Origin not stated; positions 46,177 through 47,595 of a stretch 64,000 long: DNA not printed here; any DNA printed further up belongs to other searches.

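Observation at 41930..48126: Tightly coupled five-gene operon (DUF4130-like / SbcD-like / SbcC-like / membrane protein / SAM methyltransferase) adjacent to dinB-lexA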

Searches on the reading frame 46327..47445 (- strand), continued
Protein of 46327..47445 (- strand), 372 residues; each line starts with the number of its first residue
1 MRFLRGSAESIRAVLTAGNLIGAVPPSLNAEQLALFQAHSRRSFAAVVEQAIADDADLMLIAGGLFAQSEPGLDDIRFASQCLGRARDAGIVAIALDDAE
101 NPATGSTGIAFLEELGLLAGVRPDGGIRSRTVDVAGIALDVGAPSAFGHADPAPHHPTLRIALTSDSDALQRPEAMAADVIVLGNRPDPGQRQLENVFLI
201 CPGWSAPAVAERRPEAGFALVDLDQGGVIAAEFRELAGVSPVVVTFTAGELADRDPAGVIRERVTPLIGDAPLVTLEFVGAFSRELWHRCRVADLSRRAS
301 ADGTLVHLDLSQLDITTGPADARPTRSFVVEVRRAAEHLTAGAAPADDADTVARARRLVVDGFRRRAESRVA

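Call 71: search_protein_families(library=pfam, proteins=[L028:9190-11835:+, L030:9155-11848:+, L028:11845-12297:+, L028:12298-13080:+], max_evalue=0.1)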
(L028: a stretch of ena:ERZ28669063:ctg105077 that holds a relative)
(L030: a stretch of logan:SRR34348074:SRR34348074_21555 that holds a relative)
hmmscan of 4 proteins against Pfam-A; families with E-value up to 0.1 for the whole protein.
L028:9190-11835:+ (881 aa): 6 families
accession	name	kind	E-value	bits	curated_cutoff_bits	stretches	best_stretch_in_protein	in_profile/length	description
PF13476.12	AAA_23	-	4.4e-13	50.8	27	1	6-111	1-118/201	AAA domain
PF13555.12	AAA_29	-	4.7e-06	26.7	27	1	8-51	5-48/61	P-loop containing region of AAA domain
PF13514.12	AAA_27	-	8.5e-06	25.9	22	1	11-52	10-53/206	AAA domain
PF02463.25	SMC_N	-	9.8e-06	25.6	40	1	4-50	2-49/220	RecF/RecN/SMC N terminal domain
PF13175.12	AAA_15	-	5.4e-05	23.4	32.1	1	4-47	3-45/374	AAA ATPase domain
PF13304.12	AAA_21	-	0.047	14.2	27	0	30-48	4-22/304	AAA domain, putative AbiEii toxin, Type IV TA system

L030:9155-11848:+ (897 aa): 8 families
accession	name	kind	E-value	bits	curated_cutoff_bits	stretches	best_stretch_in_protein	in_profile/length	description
PF13476.12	AAA_23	-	1.2e-13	52.6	27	1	10-227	5-197/201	AAA domain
PF13558.12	SbcC_Walker_B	-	0.00019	22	27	1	788-855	19-89/90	SbcC/RAD50-like, Walker B motif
PF13514.12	AAA_27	-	0.00028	21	22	1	26-59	18-53/206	AAA domain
PF05531.17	NPV_P10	-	0.0015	19.4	29.8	0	649-711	9-66/75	Nucleopolyhedrovirus P10 protein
PF13555.12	AAA_29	-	0.004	17.3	27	1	25-58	15-48/61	P-loop containing region of AAA domain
PF04513.17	Baculo_PEP_C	-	0.0042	17.6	38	1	268-348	38-118/140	Baculovirus polyhedron envelope protein, PEP, C terminus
PF14780.11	NEPRO_N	-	0.072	13.2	24.9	0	284-326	57-97/185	Nucleolus and neural progenitor protein, N-terminal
PF02463.25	SMC_N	-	0.074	12.9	40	1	31-86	23-82/220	RecF/RecN/SMC N terminal domain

L028:11845-12297:+ (150 aa): 0 families

L028:12298-13080:+ (260 aa): 14 families
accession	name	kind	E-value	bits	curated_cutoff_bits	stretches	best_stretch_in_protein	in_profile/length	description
PF13649.12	Methyltransf_25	-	1.4e-21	77.4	27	1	46-141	1-97/97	Methyltransferase domain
PF08241.18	Methyltransf_11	-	6.7e-17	62.3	21.2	1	47-144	1-94/95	Methyltransferase domain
PF13847.12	Methyltransf_31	-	4.7e-16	59.2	27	1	46-149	7-113/145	Methyltransferase domain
PF08242.18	Methyltransf_12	-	1.5e-15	58.1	30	1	47-143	1-98/98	Methyltransferase domain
PF13489.12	Methyltransf_23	-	1.1e-10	42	27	1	40-235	20-162/164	Methyltransferase domain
PF01209.24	Ubie_methyltran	-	7.5e-07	29.2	20.1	1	38-144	43-150/233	ubiE/COQ5 methyltransferase family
PF05175.20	MTS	-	1.8e-06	28.2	23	1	45-113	34-105/170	Methyltransferase small domain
PF03848.20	TehB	-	0.00016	21.6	20.4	1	45-114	33-103/193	Tellurite resistance protein TehB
PF02353.26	CMAS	-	0.00027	20.8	27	1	42-148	62-167/273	Mycolic acid cyclopropane synthetase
PF06325.19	PrmA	-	0.0067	16.4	22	1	42-112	161-232/296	Ribosomal protein L11 methyltransferase (PrmA)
PF08003.17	Methyltransf_9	-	0.0076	15.7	23.8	1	8-145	81-217/315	Protein of unknown function (DUF1698)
PF24675.1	NpmA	-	0.027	14.2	60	1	41-80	22-64/214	16S rRNA (adenine(1408)-N(1))-methyltransferase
PF05401.17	NodS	-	0.039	14.2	24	1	45-113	46-113/201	Nodulation protein S (NodS)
PF02390.23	Methyltransf_4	-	0.046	13.6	24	0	44-87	3-48/173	Putative methyltransferase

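Call 72: search_protein_families(library=ncbifam, proteins=[L028:9190-11835:+, P0064, P0062, P0068, L030:9155-11848:+], max_evalue=0.01)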
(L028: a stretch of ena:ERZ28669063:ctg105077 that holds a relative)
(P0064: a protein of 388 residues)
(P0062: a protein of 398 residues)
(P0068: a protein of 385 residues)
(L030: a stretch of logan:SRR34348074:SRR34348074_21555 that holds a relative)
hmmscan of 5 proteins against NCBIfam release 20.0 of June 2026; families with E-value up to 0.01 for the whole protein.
L028:9190-11835:+ (881 aa): 14 families
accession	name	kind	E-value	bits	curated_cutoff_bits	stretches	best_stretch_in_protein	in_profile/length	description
NF045487.1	ASRP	equivalog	2.1e-11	43.2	300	1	14-100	4-77/593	archaea-specific SMC-related protein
TIGR00611.2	recf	equivalog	2.2e-11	43.6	172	1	4-94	1-90/339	DNA replication/repair protein RecF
NF041035.1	Rad50_Halo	equivalog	3.5e-11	42.2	1000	1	5-94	4-92/883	DNA double-strand break repair ATPase Rad50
NF010680.0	PRK14079.1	equivalog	8.7e-10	38.1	386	1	5-92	4-89/349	recombination protein F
NF002244.0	PRK01156.1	equivalog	1.9e-09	36.2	847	1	3-107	2-104/895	DNA double-strand break repair ATPase Rad50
NF053563.1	Rkd4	equivalog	2e-09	36.2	860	1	3-129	2-126/747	arcadin-4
NF002572.0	PRK02224.1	equivalog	2.5e-09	36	1087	1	5-118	4-116/888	DNA double-strand break repair ATPase Rad50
NF003034.1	PRK03918.1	equivalog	6.7e-09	34.3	700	1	3-92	2-93/878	DNA double-strand break repair ATPase Rad50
NF041034.1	Rad50_Sulf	equivalog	4.9e-08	31.3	1000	1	4-108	3-105/872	DNA double-strand break repair ATPase Rad50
NF041760.1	PtuA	equivalog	2.4e-05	23.4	500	1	2-52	50-99/524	retron Ec78 anti-phage system effector ATPase PtuA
TIGR00618.1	sbcc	subfamily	0.00032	18.8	478.5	1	11-77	10-83/1043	exonuclease subunit SbcC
TIGR03411.1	urea_trans_UrtD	equivalog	0.0015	18.3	304.1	1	10-45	13-48/242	urea ABC transporter ATP-binding protein UrtD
NF047739.1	antiphage_MADS3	equivalog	0.0017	17.6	420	1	4-59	2-55/427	methylation-associated defense system AAA family ATPase MAD3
NF010068.0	PRK13548.1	equivalog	0.0042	16.2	261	0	14-45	20-51/261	heme ABC transporter ATP-binding protein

P0064 (388 aa): 10 families
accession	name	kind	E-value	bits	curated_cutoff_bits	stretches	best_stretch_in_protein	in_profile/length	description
NF041030.1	Mre11_Halo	equivalog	4.3e-11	42.6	550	1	12-126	3-112/361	DNA double-strand break repair protein Mre11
TIGR00619.1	sbcd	subfamily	9e-11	42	77.65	1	12-107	2-94/252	exonuclease subunit SbcD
NF041029.1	Mre11_Pyroc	equivalog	1.4e-09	37.3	600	1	16-118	6-104/438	DNA double-strand break repair protein Mre11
NF041031.1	Mre11_Sulfo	equivalog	2.9e-06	26.8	500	1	17-228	6-209/374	DNA double-strand break repair protein Mre11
NF008206.2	PRK10966.1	equivalog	1.8e-05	24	450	1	12-97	2-83/380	exonuclease subunit SbcD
TIGR00040.1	yfcE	subfamily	3.2e-05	24.1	56.25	1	191-231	97-137/158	YfcE family phosphodiesterase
TIGR04123.1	P_estr_lig_assc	hypoth_equivalog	0.00018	21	150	1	12-100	22-110/207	ligase-associated DNA damage response endonuclease PdeM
NF006988.0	PRK09453.1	equivalog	0.0014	18.5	117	0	189-228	107-146/183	phosphodiesterase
TIGR01449.2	PGP_bact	equivalog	0.0015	18.1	180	1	56-110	129-183/213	phosphoglycolate phosphatase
NF041753.2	sbcd_Staph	equivalog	0.0077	15.1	480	0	12-84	2-70/375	exonuclease subunit SbcD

P0062 (398 aa): 5 families
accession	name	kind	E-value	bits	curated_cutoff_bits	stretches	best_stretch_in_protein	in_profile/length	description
NF041030.1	Mre11_Halo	equivalog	8.8e-09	35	550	1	41-126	28-111/361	DNA double-strand break repair protein Mre11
NF041029.1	Mre11_Pyroc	equivalog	4.6e-06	25.7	600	1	37-120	23-105/438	DNA double-strand break repair protein Mre11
NF041031.1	Mre11_Sulfo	equivalog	3.6e-05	23.2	500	1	42-126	27-112/374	DNA double-strand break repair protein Mre11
TIGR04123.1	P_estr_lig_assc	hypoth_equivalog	0.0002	20.8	150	1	10-77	20-87/207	ligase-associated DNA damage response endonuclease PdeM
TIGR00619.1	sbcd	subfamily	0.0031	17.3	77.65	1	41-134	26-119/252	exonuclease subunit SbcD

P0068 (385 aa): 9 families
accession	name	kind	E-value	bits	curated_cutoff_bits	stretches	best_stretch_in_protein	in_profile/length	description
NF041031.1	Mre11_Sulfo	equivalog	2e-25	89.8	500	1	19-329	13-314/374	DNA double-strand break repair protein Mre11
NF041030.1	Mre11_Halo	equivalog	1.4e-16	60.6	550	1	4-298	5-271/361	DNA double-strand break repair protein Mre11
TIGR00619.1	sbcd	subfamily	7.8e-13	48.8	77.65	1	1-95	1-90/252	exonuclease subunit SbcD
NF041029.1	Mre11_Pyroc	equivalog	2.7e-09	36.4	600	1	7-96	7-91/438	DNA double-strand break repair protein Mre11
NF041753.2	sbcd_Staph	equivalog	1.1e-08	34.4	480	2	1-97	1-93/375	exonuclease subunit SbcD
TIGR00040.1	yfcE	subfamily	2.2e-07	31.1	56.25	1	36-226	18-137/158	YfcE family phosphodiesterase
NF008206.2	PRK10966.1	equivalog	1.8e-05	24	450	1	1-93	1-87/380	exonuclease subunit SbcD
NF003743.0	PRK05340.1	equivalog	4.6e-05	22.7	134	1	23-91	12-82/242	UDP-2,3-diacylglucosamine diphosphatase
TIGR04123.1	P_estr_lig_assc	hypoth_equivalog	0.00036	20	150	1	2-99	22-118/207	ligase-associated DNA damage response endonuclease PdeM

L030:9155-11848:+ (897 aa): 24 families
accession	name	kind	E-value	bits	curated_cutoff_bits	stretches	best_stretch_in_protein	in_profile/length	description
NF002572.0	PRK02224.1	equivalog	5.2e-29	101.1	1087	1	31-531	22-448/888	DNA double-strand break repair ATPase Rad50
NF041035.1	Rad50_Halo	equivalog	5.3e-29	101.2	1000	1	32-180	23-163/883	DNA double-strand break repair ATPase Rad50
NF041034.1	Rad50_Sulf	equivalog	7.7e-25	86.9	1000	2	37-393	28-376/872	DNA double-strand break repair ATPase Rad50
NF045487.1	ASRP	equivalog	5e-22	78.2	300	2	564-855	309-580/593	archaea-specific SMC-related protein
TIGR00618.1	sbcc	subfamily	2.6e-19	68.7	478.5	2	31-228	24-226/1043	exonuclease subunit SbcC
NF003034.1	PRK03918.1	equivalog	5.5e-18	64.3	700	2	626-886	615-867/878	DNA double-strand break repair ATPase Rad50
NF002244.0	PRK01156.1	equivalog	5.5e-17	61.1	847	2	32-183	23-166/895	DNA double-strand break repair ATPase Rad50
NF045780.1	TrlF_fam_ATP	equivalog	2.1e-10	40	350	1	44-403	321-682/944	TrlF family AAA-like ATPase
TIGR02168.1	SMC_prok_B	equivalog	4.2e-09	34.7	567.35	2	452-746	693-980/1181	chromosome segregation protein SMC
NF053563.1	Rkd4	equivalog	4.8e-09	34.9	860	1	36-401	27-399/747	arcadin-4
NF041751.2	sbcc_Staph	equivalog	5.8e-08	31.2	920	1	35-382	30-379/1007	exonuclease subunit SbcC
NF010068.0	PRK13548.1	equivalog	1.2e-06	27.8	261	1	791-892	128-223/261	heme ABC transporter ATP-binding protein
TIGR04211.1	SH3_and_anchor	equivalog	1.3e-06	28.2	65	1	308-423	66-184/198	TIGR04211 family SH3 domain-containing protein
TIGR02169.1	SMC_prok_A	equivalog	7.2e-05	20.7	729.4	0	479-756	666-943/1165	chromosome segregation protein SMC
TIGR02211.1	LolD_lipo_ex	equivalog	8.2e-05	22.2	307.75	1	828-891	158-220/221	lipoprotein-releasing ABC transporter ATP-binding protein LolD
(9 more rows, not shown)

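Call 75: find_encoding_contigs(protein=P0062, flank=7000, max_places=1)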
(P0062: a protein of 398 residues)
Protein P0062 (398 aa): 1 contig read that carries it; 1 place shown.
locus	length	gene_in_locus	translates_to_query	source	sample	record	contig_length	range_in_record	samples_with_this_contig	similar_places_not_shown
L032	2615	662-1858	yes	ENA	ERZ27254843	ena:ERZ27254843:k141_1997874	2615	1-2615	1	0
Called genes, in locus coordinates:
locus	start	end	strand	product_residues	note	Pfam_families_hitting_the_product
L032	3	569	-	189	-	?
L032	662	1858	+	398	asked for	-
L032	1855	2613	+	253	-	?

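Call 76: find_encoding_contigs(protein=P0069, flank=7000, max_places=1)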
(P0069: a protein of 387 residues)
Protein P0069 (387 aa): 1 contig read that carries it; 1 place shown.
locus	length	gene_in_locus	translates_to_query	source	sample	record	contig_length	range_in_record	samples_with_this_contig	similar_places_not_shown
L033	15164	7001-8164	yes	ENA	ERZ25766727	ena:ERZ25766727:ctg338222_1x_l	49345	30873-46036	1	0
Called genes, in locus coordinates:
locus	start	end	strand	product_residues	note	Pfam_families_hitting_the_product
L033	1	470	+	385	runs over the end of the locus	PF02417:Chromate_transp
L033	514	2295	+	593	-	PF03600:CitMHS, PF06808:DctM (faint), PF02080:TrkA_C, PF00939:Na_sulph_symp, PF03600:CitMHS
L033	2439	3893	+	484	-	PF00999:Na_H_Exchanger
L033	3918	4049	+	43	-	-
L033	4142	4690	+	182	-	PF13302:Acetyltransf_3, PF00583:Acetyltransf_1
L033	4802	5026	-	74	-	-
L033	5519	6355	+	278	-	PF00483:NTP_transferase, PF01128:IspD (weak), PF12804:NTP_transf_3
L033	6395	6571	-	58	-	-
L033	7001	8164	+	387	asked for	-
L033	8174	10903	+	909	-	PF02463:SMC_N (weak), PF13476:AAA_23, PF13555:AAA_29 (faint)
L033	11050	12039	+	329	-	PF12849:PBP_like_2, PF12727:PBP_like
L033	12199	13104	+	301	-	PF00528:BPD_transp_1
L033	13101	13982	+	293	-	PF00528:BPD_transp_1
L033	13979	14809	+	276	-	PF00005:ABC_tran, PF02463:SMC_N (faint), PF13304:AAA_21 (faint)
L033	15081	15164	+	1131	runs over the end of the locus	?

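Call 77: find_encoding_contigs(protein=P0071, flank=7000, max_places=1)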
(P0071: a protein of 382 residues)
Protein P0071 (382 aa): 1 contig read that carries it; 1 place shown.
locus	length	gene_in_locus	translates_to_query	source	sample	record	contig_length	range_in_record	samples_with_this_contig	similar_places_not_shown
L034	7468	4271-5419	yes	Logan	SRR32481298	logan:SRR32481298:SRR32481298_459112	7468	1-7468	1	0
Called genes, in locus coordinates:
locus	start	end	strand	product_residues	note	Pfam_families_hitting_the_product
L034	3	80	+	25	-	?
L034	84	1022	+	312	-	PF00296:Bac_luciferase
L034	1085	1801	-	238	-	PF03070:TENA_THI-4, PF14518:Haem_oxygenas_2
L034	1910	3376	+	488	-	PF04185:Phosphoesterase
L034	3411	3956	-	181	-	PF00188:CAP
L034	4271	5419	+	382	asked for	-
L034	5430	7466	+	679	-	?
